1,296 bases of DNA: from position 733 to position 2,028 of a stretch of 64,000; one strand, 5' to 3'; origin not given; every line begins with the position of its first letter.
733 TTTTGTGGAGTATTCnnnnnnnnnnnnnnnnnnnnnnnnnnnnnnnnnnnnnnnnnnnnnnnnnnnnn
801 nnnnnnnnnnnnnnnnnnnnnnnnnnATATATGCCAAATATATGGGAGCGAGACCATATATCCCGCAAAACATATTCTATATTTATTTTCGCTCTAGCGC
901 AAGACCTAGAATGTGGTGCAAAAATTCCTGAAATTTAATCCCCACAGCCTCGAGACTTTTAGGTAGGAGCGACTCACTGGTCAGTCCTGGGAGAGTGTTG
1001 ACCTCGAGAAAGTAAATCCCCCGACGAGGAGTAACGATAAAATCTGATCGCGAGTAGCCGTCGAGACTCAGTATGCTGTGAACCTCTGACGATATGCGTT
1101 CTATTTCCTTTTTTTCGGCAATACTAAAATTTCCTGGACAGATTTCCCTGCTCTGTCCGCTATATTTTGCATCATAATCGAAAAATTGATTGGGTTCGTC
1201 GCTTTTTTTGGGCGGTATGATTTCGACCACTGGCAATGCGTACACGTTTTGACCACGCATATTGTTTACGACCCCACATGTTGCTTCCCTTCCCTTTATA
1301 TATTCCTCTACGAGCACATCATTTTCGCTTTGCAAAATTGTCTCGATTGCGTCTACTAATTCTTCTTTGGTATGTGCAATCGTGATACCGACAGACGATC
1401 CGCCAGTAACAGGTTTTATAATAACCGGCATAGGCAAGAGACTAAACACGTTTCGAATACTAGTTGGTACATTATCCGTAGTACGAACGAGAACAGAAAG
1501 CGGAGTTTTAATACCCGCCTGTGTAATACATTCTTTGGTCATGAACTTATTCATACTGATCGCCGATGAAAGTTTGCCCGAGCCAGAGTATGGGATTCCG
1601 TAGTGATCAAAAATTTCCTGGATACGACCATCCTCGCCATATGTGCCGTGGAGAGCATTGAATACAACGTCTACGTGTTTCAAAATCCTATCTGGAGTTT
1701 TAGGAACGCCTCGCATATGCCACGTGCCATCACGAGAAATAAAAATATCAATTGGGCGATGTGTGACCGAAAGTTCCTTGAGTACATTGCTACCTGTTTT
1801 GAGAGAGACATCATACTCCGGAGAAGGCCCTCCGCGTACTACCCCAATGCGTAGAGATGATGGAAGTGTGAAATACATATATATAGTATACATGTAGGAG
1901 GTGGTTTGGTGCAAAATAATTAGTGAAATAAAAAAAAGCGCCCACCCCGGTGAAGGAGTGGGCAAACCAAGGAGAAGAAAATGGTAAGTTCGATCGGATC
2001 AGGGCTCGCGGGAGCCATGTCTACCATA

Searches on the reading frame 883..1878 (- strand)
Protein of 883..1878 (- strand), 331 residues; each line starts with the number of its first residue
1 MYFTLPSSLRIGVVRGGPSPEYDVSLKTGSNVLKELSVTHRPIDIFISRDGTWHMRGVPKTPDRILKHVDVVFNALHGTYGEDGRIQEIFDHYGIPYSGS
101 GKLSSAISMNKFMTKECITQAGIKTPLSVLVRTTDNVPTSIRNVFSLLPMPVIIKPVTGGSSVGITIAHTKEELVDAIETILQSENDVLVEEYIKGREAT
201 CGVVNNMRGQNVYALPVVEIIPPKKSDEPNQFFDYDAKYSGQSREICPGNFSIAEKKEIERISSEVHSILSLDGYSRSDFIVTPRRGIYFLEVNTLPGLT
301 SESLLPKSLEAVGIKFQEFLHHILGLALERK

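Call 12: find_homologous_proteins(query=window:883-1878:-)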
Query window:883-1878:- (331 aa): 7789 proteins with E <= 0.001 among 8000 candidates; the best 120 are listed.
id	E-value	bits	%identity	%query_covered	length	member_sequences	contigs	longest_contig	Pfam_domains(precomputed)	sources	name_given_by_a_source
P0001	1.4e-217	739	100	100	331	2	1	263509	PF01820.28,PF13535.12,PF14397.12,PF02786.23,PF02222.28,PF08443.17,PF02655.20,PF01071.25,PF07478.19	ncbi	ncbi:MAG: D-alanine--D-alanine ligase [Patescibacteria group bacterium]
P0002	3.8e-153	527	72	100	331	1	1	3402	PF01820.28,PF13535.12,PF14397.12,PF02786.23,PF02222.28,PF08443.17,PF02655.20,PF07478.19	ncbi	-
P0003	7.2e-139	480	64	99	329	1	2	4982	PF01820.28,PF13535.12,PF02655.20,PF07478.19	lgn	-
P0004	5.4e-138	478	64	100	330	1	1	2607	PF01820.28,PF02655.20,PF07478.19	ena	-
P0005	4.4e-136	471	60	99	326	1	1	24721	PF01820.28,PF14397.12,PF02786.23,PF08443.17,PF02655.20,PF07478.19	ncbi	-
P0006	8.8e-136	470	63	99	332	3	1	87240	PF01820.28,PF13535.12,PF14397.12,PF08443.17,PF02655.20,PF07478.19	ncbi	-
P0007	9.1e-136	470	61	99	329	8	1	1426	PF01820.28,PF02786.23,PF02655.20,PF07478.19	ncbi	-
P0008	2.7e-134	465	61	99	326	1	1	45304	PF01820.28,PF13535.12,PF02786.23,PF02222.28,PF08443.17,PF02655.20,PF07478.19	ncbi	-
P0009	8.7e-134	464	61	99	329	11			PF01820.28,PF02655.20,PF07478.19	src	-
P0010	1.3e-133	463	63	99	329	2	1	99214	PF01820.28,PF13535.12,PF02786.23,PF02655.20,PF07478.19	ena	-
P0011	3.2e-133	462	61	99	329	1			PF01820.28,PF02655.20,PF07478.19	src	-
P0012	3.5e-133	462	62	99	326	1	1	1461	PF01820.28,PF13535.12,PF02655.20,PF07478.19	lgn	-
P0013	7.3e-133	461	61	100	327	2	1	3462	PF01820.28,PF13535.12,PF14397.12,PF02222.28,PF08443.17,PF02655.20,PF07478.19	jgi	jgi:D-alanine-D-alanine ligase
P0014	6.5e-132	458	61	100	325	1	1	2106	PF01820.28,PF13535.12,PF02222.28,PF08443.17,PF02655.20,PF01071.25,PF07478.19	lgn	-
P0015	1.2e-131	457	62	99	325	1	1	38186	PF01820.28,PF02222.28,PF02655.20,PF07478.19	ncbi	-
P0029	2.5e-128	446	59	99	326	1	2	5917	PF01820.28,PF14397.12,PF02655.20,PF07478.19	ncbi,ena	-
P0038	5.5e-125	435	59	99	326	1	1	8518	PF01820.28,PF13535.12,PF14397.12,PF02222.28,PF02655.20,PF07478.19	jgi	jgi:D-alanine-D-alanine ligase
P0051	1.1e-120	421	57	99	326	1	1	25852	PF01820.28,PF14397.12,PF02222.28,PF08443.17,PF02655.20,PF07478.19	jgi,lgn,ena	-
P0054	1.6e-119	417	59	99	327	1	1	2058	PF01820.28,PF14397.12,PF02786.23,PF02222.28,PF08443.17,PF02655.20,PF01071.25,PF07478.19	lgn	-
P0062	3.8e-118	412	54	99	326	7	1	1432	PF01820.28,PF13535.12,PF02786.23,PF02222.28,PF02655.20,PF01071.25,PF07478.19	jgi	jgi:D-alanine-D-alanine ligase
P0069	6.8e-117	408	56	99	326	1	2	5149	PF01820.28,PF02786.23,PF02222.28,PF08443.17,PF02655.20,PF01071.25,PF07478.19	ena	-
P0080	2.2e-115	403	56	99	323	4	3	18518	PF01820.28,PF02786.23,PF02222.28,PF08443.17,PF02655.20,PF01071.25,PF07478.19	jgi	jgi:D-alanine-D-alanine ligase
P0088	2.5e-112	393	53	98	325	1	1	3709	PF01820.28,PF02786.23,PF02222.28,PF01071.25,PF07478.19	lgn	-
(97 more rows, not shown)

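Call 14: find_encoding_contigs(protein=P0002, flank=3000, max_places=4)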
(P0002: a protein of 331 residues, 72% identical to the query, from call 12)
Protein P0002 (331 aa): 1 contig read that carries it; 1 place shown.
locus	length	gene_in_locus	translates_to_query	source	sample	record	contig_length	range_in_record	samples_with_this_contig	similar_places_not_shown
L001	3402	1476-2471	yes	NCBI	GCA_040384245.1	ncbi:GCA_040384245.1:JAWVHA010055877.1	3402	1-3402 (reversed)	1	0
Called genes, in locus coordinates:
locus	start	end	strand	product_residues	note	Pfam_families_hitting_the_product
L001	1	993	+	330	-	?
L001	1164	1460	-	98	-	-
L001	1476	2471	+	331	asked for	PF01820:Dala_Dala_lig_N, PF14397:ATPgrasp_ST (faint), PF02655:ATP-grasp_3, PF08443:RimK (weak), PF02222:ATP-grasp (faint), PF02786:CPSase_L_D2 (weak), PF07478:Dala_Dala_lig_C, PF13535:ATP-grasp_4 (weak)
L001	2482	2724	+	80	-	-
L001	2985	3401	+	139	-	?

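Call 16: find_related_loci(query=A1, collection=genome_contigs, flank=3000)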
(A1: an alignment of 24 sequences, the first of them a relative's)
Query A1 (331 aa) in genome_contigs; peptide patterns used: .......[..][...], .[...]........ (x = any residue, [..] = any of these).
600 stretches matched a pattern (row limit reached: there are more); 592 encode a relative of the query (tblastn E <= 1e-3); the best 80 are kept; 80 distinct loci.
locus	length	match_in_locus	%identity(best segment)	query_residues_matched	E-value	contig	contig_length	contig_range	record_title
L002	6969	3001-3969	63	4-330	9e-143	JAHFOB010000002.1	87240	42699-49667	MAG: Candidatus Zambryskiibacteriota bacterium isolate nzgw494 NODE_102_length_87241_cov_4.070673, whole genome shotgun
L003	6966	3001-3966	60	5-331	5e-138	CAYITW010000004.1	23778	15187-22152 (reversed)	MAG TPA_asm: uncultured Candidatus Saccharibacteria bacterium isolate ERP119705_co5_455 genome assembly, contig: NODE_25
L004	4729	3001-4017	56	3-331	2e-132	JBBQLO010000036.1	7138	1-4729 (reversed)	MAG: Parcubacteria group bacterium isolate Co_metawrap_489 Cmw_489_k141_18442095_length_7138_cov_10.9943, whole genome s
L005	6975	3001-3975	54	3-331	2e-127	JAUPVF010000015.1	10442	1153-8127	MAG: Patescibacteria group bacterium isolate erpe_2018_sw_27hr_WHONDRS-SW48-000094_B_bin.11 scaffold_214190, whole genom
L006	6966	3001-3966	56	4-328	4e-124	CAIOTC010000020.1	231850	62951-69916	uncultured bacterium isolate AlinenLipids_bin-2248 genome assembly, contig: bin-2248:20/24, whole genome shotgun sequenc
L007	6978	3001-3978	55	2-331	2e-120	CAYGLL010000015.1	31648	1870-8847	MAG TPA_asm: uncultured Candidatus Saccharibacteria bacterium isolate ERP113451_co5_314 genome assembly, contig: NODE_70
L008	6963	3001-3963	55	7-331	1e-119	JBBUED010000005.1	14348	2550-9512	MAG: Patescibacteria group bacterium isolate H52-bin132_1 H52_bin132_1_000000000005, whole genome shotgun sequence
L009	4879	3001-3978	54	1-330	2e-118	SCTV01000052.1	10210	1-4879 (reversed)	MAG: Patescibacteria group bacterium isolate FW305_bin.8 FW305_bin.8-28763, whole genome shotgun sequence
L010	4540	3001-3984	54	1-331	7e-118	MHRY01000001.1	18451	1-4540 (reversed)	MAG: Candidatus Taylorbacteria bacterium RIFCSPLOWO2_01_FULL_45_34b rifcsplowo2_01_scaffold_10628, whole genome shotgun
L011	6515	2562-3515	54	7-328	9e-117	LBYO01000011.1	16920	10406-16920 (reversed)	MAG: Parcubacteria group bacterium GW2011_GWA1_40_21 UT90_C0011, whole genome shotgun sequence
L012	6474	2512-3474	53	7-331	1e-116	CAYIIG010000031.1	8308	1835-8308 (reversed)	MAG TPA_asm: uncultured Candidatus Saccharibacteria bacterium isolate ERP119705_co20_252 genome assembly, contig: NODE_1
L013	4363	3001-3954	54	10-331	9e-117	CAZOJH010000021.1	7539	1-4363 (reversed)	MAG TPA_asm: uncultured Candidatus Saccharibacteria bacterium isolate SRP272421_co3_138 genome assembly, contig: NODE_33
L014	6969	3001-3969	51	5-331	1e-116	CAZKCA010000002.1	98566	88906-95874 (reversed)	MAG TPA_asm: uncultured Candidatus Saccharibacteria bacterium isolate SRP290908_co1_94 genome assembly, contig: NODE_187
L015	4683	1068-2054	51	2-331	3e-116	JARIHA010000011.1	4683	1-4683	MAG: Candidatus Taylorbacteria bacterium isolate CullarsAll.DT.40 k141_429056, whole genome shotgun sequence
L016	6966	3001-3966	53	7-330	2e-118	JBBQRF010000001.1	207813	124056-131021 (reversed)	MAG: Candidatus Paceibacteria bacterium isolate Co_metawrap_1656 Cmw_1656_k141_12439246_length_207813_cov_18.9089, whole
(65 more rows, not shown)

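Call 34: find_related_loci(query=A1, collection=metagenome_contigs, flank=2000)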
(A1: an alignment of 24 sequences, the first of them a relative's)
Query A1 (331 aa) in metagenome_contigs; peptide patterns used: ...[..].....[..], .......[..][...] (x = any residue, [..] = any of these).
600 stretches matched a pattern (row limit reached: there are more); 596 encode a relative of the query (tblastn E <= 1e-3); the best 80 are kept; 80 distinct loci.
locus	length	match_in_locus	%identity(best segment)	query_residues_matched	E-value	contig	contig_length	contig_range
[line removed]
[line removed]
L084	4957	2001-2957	50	7-330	6e-103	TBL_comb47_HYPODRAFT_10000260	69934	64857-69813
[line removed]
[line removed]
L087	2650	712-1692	49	7-331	2e-103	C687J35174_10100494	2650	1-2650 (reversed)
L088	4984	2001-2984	49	2-329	7e-99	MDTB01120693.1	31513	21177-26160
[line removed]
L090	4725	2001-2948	48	11-330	3e-92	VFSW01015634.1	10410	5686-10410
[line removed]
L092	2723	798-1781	47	2-331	3e-94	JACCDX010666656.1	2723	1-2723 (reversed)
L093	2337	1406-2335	46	10-322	7e-95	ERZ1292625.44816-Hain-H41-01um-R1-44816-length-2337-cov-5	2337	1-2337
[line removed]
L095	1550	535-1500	45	6-328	4e-95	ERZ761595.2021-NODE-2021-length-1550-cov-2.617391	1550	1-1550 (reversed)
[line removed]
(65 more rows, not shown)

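Call 36: find_encoding_contigs(protein=P0003, flank=2500, max_places=3)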
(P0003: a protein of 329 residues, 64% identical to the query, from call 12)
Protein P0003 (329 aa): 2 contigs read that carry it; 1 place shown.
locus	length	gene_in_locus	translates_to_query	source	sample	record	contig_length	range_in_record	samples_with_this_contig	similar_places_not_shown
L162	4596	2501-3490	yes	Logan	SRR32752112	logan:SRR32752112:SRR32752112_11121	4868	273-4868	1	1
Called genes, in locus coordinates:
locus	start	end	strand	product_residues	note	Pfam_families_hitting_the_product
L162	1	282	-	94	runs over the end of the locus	-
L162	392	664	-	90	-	-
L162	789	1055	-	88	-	-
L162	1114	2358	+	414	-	PF01541:GIY-YIG, PF27096:UvrC_M, PF08459:UvrC_RNaseH_dom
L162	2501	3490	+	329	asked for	PF01820:Dala_Dala_lig_N, PF02655:ATP-grasp_3, PF07478:Dala_Dala_lig_C, PF13535:ATP-grasp_4 (faint)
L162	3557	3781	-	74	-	-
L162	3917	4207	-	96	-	-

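Call 37: find_encoding_contigs(protein=P0004, flank=2500, max_places=3)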
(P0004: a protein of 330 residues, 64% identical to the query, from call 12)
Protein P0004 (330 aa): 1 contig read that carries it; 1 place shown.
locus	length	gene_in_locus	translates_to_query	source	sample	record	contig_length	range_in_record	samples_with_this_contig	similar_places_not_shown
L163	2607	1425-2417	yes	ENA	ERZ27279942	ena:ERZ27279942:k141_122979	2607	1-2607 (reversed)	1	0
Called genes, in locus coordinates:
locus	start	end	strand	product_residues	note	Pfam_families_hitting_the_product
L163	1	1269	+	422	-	?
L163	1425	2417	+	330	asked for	PF01820:Dala_Dala_lig_N, PF02655:ATP-grasp_3, PF07478:Dala_Dala_lig_C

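Call 38: find_encoding_contigs(protein=P0010, flank=2500, max_places=3)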
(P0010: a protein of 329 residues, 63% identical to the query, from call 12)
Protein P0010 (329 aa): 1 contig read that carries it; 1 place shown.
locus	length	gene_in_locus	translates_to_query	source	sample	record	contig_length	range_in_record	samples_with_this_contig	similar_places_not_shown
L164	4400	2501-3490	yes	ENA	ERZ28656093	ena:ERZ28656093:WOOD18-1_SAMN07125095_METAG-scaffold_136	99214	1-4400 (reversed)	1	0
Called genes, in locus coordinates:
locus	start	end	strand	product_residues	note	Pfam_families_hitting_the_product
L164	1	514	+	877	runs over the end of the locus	PF00005:ABC_tran (faint), PF02463:SMC_N (faint), PF03193:RsgA_GTPase (faint), PF13175:AAA_15 (faint), PF13191:AAA_16 (faint), PF13555:AAA_29 (faint), PF20703:nSTAND1 (faint), PF17760:UvrA_inter, +3 more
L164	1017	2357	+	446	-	PF01541:GIY-YIG (weak), PF27096:UvrC_M, PF08459:UvrC_RNaseH_dom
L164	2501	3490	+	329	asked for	PF01820:Dala_Dala_lig_N, PF02655:ATP-grasp_3, PF02786:CPSase_L_D2 (faint), PF07478:Dala_Dala_lig_C, PF13535:ATP-grasp_4 (faint)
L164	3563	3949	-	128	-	-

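Call 44: find_encoding_contigs(protein=P0051, flank=2000, max_places=3)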
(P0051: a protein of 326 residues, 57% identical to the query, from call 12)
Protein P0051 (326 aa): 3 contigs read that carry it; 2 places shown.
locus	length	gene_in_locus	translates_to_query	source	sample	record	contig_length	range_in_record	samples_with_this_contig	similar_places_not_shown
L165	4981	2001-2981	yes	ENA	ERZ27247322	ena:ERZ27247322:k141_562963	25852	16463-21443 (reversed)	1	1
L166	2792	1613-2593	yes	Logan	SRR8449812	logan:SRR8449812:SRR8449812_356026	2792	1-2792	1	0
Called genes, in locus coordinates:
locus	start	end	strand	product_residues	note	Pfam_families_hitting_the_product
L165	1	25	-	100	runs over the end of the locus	-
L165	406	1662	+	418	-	PF01541:GIY-YIG (faint), PF27096:UvrC_M, PF08459:UvrC_RNaseH_dom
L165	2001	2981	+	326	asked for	PF01820:Dala_Dala_lig_N, PF14397:ATPgrasp_ST (faint), PF02655:ATP-grasp_3, PF08443:RimK (faint), PF02222:ATP-grasp (weak), PF07478:Dala_Dala_lig_C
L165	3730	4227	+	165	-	PF14083:PGDYG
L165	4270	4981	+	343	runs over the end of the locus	PF25145:NfeD1b_N, PF01343:Peptidase_S49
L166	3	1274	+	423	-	?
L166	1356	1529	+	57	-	-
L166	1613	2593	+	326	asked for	PF01820:Dala_Dala_lig_N, PF14397:ATPgrasp_ST (faint), PF02655:ATP-grasp_3, PF08443:RimK (faint), PF02222:ATP-grasp (weak), PF07478:Dala_Dala_lig_C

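Call 45: find_encoding_contigs(protein=P0088, flank=2000, max_places=3)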
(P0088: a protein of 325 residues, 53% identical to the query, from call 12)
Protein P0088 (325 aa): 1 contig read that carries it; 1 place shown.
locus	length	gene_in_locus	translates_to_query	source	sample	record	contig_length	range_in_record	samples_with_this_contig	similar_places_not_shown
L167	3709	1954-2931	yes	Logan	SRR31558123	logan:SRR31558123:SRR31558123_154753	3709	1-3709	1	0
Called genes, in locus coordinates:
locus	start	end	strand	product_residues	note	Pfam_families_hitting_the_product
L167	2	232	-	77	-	?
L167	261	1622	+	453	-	PF01541:GIY-YIG (weak), PF27096:UvrC_M, PF02151:UVR (weak), PF08459:UvrC_RNaseH_dom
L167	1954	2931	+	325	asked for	PF01820:Dala_Dala_lig_N, PF01071:GARS_A (weak), PF02786:CPSase_L_D2 (faint), PF02222:ATP-grasp, PF07478:Dala_Dala_lig_C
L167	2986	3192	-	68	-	-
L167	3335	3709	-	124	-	?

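Call 46: find_encoding_contigs(protein=P0069, flank=2000, max_places=3)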
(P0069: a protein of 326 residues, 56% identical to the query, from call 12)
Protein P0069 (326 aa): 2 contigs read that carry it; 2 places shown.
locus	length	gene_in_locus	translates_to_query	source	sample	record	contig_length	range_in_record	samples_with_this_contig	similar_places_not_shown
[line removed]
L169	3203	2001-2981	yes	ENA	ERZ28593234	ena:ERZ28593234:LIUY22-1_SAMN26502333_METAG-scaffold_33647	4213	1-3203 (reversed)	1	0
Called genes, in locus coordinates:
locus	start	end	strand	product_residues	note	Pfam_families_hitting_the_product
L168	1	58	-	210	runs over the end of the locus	PF00753:Lactamase_B (faint), PF13483:Lactamase_B_3, PF12706:Lactamase_B_2 (weak)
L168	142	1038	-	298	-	PF01565:FAD_binding_4, PF02873:MurB_C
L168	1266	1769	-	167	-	-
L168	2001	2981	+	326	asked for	PF01820:Dala_Dala_lig_N, PF01071:GARS_A, PF02655:ATP-grasp_3, PF02786:CPSase_L_D2 (weak), PF08443:RimK (weak), PF02222:ATP-grasp, PF07478:Dala_Dala_lig_C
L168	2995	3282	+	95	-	-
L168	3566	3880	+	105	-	?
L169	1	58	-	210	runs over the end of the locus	PF00753:Lactamase_B (faint), PF13483:Lactamase_B_3, PF12706:Lactamase_B_2 (weak)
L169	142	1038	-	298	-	PF01565:FAD_binding_4, PF02873:MurB_C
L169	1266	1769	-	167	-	-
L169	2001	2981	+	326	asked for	PF01820:Dala_Dala_lig_N, PF01071:GARS_A, PF02655:ATP-grasp_3, PF02786:CPSase_L_D2 (weak), PF08443:RimK (weak), PF02222:ATP-grasp, PF07478:Dala_Dala_lig_C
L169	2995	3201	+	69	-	?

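Call 47: find_encoding_contigs(protein=P0029, flank=2000, max_places=3)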
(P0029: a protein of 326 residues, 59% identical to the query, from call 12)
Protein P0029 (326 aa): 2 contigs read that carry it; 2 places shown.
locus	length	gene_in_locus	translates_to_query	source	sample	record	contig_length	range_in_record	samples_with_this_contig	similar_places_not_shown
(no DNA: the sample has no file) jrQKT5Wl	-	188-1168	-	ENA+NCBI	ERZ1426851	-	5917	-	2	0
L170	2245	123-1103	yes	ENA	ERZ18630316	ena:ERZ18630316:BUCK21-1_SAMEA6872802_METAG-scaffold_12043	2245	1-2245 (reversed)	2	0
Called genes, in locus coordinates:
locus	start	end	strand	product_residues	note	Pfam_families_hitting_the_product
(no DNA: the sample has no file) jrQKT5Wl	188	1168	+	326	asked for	PF01820:Dala_Dala_lig_N, PF14397:ATPgrasp_ST (faint), PF02655:ATP-grasp_3, PF07478:Dala_Dala_lig_C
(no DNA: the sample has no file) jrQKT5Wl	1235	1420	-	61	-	-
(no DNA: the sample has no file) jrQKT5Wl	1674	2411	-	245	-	-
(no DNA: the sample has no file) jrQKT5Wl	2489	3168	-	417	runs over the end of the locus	PF13506:Glyco_transf_21, PF03142:Chitin_synth_2 (faint), PF00535:Glycos_transf_2, PF10111:Glyco_tranf_2_2, PF13641:Glyco_tranf_2_3, PF13632:Glyco_trans_2_3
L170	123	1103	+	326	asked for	PF01820:Dala_Dala_lig_N, PF14397:ATPgrasp_ST (faint), PF02655:ATP-grasp_3, PF07478:Dala_Dala_lig_C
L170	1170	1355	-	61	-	-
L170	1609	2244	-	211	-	?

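Call 62: find_encoding_contigs(protein=P0038, flank=2000, max_places=3)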
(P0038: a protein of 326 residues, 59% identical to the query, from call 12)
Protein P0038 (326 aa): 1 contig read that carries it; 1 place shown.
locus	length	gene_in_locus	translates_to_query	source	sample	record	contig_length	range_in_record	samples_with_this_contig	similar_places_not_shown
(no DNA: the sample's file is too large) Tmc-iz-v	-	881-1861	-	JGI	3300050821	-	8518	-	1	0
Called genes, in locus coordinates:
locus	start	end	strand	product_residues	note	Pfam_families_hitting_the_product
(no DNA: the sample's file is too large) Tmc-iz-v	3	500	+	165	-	?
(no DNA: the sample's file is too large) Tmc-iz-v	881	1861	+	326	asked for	PF01820:Dala_Dala_lig_N, PF14397:ATPgrasp_ST (faint), PF02655:ATP-grasp_3, PF02222:ATP-grasp (weak), PF07478:Dala_Dala_lig_C, PF13535:ATP-grasp_4 (faint)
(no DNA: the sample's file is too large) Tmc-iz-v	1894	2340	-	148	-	-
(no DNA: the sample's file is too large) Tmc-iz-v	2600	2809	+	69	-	-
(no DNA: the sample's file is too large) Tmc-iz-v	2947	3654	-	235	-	-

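Call 63: find_encoding_contigs(protein=P0062, flank=2000, max_places=3)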
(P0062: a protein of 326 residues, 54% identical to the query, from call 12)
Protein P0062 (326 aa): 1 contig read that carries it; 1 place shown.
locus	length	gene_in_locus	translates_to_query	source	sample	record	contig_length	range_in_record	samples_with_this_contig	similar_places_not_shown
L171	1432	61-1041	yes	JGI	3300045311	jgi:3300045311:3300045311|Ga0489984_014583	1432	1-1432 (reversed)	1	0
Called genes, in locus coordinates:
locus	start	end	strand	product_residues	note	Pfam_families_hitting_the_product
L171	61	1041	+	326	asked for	PF01820:Dala_Dala_lig_N, PF01071:GARS_A (weak), PF02655:ATP-grasp_3, PF02786:CPSase_L_D2 (faint), PF02222:ATP-grasp, PF07478:Dala_Dala_lig_C, PF13535:ATP-grasp_4 (faint)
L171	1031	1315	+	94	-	PF01541:GIY-YIG, PF10544:T5orf172 (weak)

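Call 81: find_encoding_contigs(protein=P0054, flank=1500, max_places=3)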
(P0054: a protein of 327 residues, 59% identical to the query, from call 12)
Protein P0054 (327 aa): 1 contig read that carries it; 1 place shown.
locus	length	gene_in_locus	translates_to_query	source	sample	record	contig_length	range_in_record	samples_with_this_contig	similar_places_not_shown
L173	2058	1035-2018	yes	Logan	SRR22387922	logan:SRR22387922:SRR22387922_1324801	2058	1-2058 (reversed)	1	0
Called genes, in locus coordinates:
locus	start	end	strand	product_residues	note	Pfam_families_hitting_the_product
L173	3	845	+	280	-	?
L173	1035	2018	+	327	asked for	PF01820:Dala_Dala_lig_N, PF14397:ATPgrasp_ST (faint), PF01071:GARS_A, PF02655:ATP-grasp_3, PF02786:CPSase_L_D2 (weak), PF08443:RimK (weak), PF02222:ATP-grasp, PF07478:Dala_Dala_lig_C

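Call 82: find_encoding_contigs(protein=P0080, flank=1500, max_places=4)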
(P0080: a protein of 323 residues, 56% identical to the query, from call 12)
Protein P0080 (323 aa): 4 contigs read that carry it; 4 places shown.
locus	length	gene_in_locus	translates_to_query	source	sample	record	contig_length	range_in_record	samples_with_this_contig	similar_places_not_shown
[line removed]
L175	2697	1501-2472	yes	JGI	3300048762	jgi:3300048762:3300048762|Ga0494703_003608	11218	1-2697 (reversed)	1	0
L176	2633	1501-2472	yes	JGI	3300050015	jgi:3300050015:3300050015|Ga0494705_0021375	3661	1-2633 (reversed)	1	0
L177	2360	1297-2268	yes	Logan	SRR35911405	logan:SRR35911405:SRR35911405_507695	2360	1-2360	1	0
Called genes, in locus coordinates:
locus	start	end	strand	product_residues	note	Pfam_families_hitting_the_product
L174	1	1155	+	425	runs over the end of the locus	PF01541:GIY-YIG (weak), PF02151:UVR (faint), PF27096:UvrC_M, PF08459:UvrC_RNaseH_dom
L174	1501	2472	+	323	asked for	PF01820:Dala_Dala_lig_N, PF01071:GARS_A (weak), PF02655:ATP-grasp_3, PF02786:CPSase_L_D2, PF08443:RimK (weak), PF02222:ATP-grasp, PF07478:Dala_Dala_lig_C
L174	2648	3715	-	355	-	PF01757:Acyl_transf_3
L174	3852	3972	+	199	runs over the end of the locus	PF06161:DUF975, PF06790:UPF0259 (weak), PF06161:DUF975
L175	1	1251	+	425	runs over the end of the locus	PF01541:GIY-YIG (weak), PF02151:UVR (faint), PF27096:UvrC_M, PF08459:UvrC_RNaseH_dom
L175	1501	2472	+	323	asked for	PF01820:Dala_Dala_lig_N, PF01071:GARS_A (weak), PF02655:ATP-grasp_3, PF02786:CPSase_L_D2, PF08443:RimK (weak), PF02222:ATP-grasp, PF07478:Dala_Dala_lig_C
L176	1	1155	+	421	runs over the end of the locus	PF01541:GIY-YIG (weak), PF02151:UVR (faint), PF27096:UvrC_M, PF08459:UvrC_RNaseH_dom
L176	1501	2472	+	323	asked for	PF01820:Dala_Dala_lig_N, PF01071:GARS_A (weak), PF02655:ATP-grasp_3, PF02786:CPSase_L_D2, PF08443:RimK (weak), PF02222:ATP-grasp, PF07478:Dala_Dala_lig_C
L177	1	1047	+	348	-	?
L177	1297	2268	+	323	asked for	PF01820:Dala_Dala_lig_N, PF01071:GARS_A (weak), PF02655:ATP-grasp_3, PF02786:CPSase_L_D2, PF08443:RimK (weak), PF02222:ATP-grasp, PF07478:Dala_Dala_lig_C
